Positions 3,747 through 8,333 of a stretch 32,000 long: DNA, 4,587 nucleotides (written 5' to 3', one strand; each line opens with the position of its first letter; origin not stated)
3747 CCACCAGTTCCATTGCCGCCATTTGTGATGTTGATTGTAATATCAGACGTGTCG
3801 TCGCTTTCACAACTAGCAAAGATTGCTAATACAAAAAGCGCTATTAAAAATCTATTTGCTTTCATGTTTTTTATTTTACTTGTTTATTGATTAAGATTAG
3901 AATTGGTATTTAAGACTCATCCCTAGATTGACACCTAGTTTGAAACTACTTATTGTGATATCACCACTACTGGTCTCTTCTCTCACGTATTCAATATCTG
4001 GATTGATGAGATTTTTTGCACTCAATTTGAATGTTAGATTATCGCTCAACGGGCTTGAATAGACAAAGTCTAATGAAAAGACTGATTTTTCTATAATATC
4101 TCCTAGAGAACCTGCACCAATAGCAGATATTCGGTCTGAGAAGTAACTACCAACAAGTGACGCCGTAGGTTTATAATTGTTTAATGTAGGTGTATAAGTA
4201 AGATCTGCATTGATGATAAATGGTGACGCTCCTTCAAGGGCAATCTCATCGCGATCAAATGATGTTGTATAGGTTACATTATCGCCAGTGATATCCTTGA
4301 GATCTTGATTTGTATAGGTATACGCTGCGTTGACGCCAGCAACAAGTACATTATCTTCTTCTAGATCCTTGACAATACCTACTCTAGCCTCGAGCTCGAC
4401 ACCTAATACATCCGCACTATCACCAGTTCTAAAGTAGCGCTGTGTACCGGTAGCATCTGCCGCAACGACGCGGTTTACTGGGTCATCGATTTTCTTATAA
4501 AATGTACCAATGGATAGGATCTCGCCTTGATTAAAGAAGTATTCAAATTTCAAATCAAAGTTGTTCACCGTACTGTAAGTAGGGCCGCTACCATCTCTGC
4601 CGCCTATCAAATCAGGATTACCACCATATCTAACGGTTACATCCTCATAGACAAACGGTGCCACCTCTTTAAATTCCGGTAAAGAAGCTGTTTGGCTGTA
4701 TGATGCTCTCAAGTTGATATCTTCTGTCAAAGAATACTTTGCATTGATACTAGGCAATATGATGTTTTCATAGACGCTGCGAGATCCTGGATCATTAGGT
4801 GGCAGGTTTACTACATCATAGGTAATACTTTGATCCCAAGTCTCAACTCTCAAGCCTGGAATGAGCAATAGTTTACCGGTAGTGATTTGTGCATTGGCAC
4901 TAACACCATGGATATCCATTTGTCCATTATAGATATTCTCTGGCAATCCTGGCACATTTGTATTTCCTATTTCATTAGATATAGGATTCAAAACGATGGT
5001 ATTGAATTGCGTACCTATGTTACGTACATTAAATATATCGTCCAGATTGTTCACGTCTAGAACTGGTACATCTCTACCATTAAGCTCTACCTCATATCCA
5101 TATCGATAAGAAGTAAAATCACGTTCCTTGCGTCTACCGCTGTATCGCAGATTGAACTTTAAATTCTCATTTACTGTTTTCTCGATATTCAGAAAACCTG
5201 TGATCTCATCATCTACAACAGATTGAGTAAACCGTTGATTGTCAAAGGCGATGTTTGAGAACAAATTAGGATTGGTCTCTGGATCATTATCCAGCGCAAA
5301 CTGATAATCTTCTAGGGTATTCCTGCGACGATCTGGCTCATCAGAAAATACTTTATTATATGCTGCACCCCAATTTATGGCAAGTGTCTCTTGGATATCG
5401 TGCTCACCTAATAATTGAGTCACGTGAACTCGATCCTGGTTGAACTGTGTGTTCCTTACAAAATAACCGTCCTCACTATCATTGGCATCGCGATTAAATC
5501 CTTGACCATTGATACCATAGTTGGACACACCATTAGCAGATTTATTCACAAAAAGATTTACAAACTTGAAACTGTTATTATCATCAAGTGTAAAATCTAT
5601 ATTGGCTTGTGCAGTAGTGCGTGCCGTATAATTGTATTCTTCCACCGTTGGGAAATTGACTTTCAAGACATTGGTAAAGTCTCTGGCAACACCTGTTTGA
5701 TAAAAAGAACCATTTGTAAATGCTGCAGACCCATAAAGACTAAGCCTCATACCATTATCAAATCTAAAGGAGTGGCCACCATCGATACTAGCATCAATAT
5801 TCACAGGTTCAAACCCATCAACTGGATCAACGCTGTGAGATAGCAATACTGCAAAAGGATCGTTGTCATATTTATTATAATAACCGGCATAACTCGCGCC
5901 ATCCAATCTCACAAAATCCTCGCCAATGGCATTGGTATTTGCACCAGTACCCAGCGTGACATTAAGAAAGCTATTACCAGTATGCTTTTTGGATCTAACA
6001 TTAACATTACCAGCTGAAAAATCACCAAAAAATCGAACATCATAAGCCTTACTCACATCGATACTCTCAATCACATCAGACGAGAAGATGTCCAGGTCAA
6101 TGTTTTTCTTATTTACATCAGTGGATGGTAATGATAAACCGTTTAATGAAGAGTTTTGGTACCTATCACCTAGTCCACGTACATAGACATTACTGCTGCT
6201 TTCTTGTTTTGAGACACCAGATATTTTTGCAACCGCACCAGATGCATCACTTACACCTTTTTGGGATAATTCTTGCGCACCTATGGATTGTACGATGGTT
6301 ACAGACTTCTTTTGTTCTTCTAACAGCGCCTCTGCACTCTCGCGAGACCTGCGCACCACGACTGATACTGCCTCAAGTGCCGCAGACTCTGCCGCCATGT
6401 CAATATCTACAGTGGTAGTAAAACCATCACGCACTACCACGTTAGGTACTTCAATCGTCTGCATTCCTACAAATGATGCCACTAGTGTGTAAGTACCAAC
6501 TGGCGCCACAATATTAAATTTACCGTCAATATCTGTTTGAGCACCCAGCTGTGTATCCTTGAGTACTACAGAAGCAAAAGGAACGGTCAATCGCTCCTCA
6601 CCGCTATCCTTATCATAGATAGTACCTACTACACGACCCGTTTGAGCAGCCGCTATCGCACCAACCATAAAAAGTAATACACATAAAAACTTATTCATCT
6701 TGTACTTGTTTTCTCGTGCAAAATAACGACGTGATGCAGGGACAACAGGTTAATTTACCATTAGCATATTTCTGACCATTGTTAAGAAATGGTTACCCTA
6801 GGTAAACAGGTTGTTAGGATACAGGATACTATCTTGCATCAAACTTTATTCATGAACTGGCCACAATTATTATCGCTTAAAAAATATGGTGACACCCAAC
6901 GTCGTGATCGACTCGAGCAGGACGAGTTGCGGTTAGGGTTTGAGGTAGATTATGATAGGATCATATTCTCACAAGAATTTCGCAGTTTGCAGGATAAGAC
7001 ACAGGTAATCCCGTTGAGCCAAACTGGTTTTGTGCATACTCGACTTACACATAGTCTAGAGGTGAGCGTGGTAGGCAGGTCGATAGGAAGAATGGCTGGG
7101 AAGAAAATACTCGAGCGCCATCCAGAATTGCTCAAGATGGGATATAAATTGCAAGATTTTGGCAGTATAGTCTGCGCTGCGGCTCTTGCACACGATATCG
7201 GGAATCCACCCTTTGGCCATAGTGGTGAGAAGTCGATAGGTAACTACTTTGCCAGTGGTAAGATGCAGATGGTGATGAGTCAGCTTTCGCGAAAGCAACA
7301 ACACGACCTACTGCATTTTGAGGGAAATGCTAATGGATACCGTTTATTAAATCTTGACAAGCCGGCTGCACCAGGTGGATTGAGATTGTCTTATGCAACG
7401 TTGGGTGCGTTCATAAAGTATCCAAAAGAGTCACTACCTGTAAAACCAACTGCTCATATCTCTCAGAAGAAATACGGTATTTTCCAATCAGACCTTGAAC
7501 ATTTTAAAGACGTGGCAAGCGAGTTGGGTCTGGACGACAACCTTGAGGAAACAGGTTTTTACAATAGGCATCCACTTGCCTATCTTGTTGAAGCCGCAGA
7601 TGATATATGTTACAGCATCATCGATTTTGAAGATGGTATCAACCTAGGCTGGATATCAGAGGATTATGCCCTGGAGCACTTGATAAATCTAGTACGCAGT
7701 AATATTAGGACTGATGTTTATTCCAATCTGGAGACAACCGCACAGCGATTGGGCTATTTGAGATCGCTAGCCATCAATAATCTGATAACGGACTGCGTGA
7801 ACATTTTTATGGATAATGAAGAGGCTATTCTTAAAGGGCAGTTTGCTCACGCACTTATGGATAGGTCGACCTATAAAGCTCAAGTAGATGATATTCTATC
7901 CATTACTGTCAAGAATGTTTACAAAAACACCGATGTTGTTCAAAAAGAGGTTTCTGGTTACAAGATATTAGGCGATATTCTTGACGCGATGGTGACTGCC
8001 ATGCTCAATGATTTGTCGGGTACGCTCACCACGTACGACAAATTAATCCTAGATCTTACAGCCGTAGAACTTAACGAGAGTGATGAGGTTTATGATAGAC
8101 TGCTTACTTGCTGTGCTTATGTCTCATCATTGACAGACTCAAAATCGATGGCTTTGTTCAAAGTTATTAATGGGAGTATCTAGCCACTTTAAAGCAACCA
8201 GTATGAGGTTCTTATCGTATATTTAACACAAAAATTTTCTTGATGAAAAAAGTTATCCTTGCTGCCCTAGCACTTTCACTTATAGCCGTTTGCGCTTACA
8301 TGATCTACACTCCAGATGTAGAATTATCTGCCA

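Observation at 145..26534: Hyper-abundant perfect 14-bp palindrome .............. in genes and spacers (HIP1/uptake-sequence-like)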

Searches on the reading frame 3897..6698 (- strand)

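Call 5: search_protein_families(library=pfam, proteins=[window:3897-6698:-], max_evalue=0.00001)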
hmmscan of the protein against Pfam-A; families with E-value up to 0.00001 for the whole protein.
window:3897-6698:- (933 aa): 4 families
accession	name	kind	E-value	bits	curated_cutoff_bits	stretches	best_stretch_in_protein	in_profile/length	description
PF00593.30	TonB_dep_Rec_b-barrel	-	4.1e-24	86.7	27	1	456-897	15-436/436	TonB dependent receptor-like, beta-barrel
PF13715.12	CarbopepD_reg_2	-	6.1e-16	58.7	32.2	1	25-113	3-88/88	CarboxypepD_reg-like domain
PF13620.12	CarboxypepD_reg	-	2.4e-11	44.3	32.3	1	23-101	2-81/82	Carboxypeptidase regulatory-like domain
PF07715.20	Plug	-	3e-09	37.8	23.9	1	130-220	3-95/107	TonB-dependent Receptor Plug Domain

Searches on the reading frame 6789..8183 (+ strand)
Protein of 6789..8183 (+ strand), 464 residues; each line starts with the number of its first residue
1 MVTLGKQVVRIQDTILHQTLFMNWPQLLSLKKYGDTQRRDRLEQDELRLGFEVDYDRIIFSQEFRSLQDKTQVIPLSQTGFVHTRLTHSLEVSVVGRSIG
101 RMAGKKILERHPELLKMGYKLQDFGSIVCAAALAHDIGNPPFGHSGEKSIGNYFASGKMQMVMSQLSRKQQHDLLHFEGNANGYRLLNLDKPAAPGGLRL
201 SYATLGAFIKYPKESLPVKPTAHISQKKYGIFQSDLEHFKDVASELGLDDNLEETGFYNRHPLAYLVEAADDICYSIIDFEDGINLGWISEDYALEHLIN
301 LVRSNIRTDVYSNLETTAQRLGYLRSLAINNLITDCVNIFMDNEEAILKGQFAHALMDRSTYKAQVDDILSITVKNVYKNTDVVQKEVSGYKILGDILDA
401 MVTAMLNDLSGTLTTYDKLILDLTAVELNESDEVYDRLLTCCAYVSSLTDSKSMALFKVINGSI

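Call 5: search_protein_families(library=pfam, proteins=[window:6789-8183:+], max_evalue=0.00001)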
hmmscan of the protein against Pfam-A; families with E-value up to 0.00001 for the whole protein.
window:6789-8183:+ (464 aa): 1 family
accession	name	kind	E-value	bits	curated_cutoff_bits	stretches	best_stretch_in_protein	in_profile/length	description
PF01966.28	HD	-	1.5e-06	28.9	22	1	85-149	1-48/116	HD domain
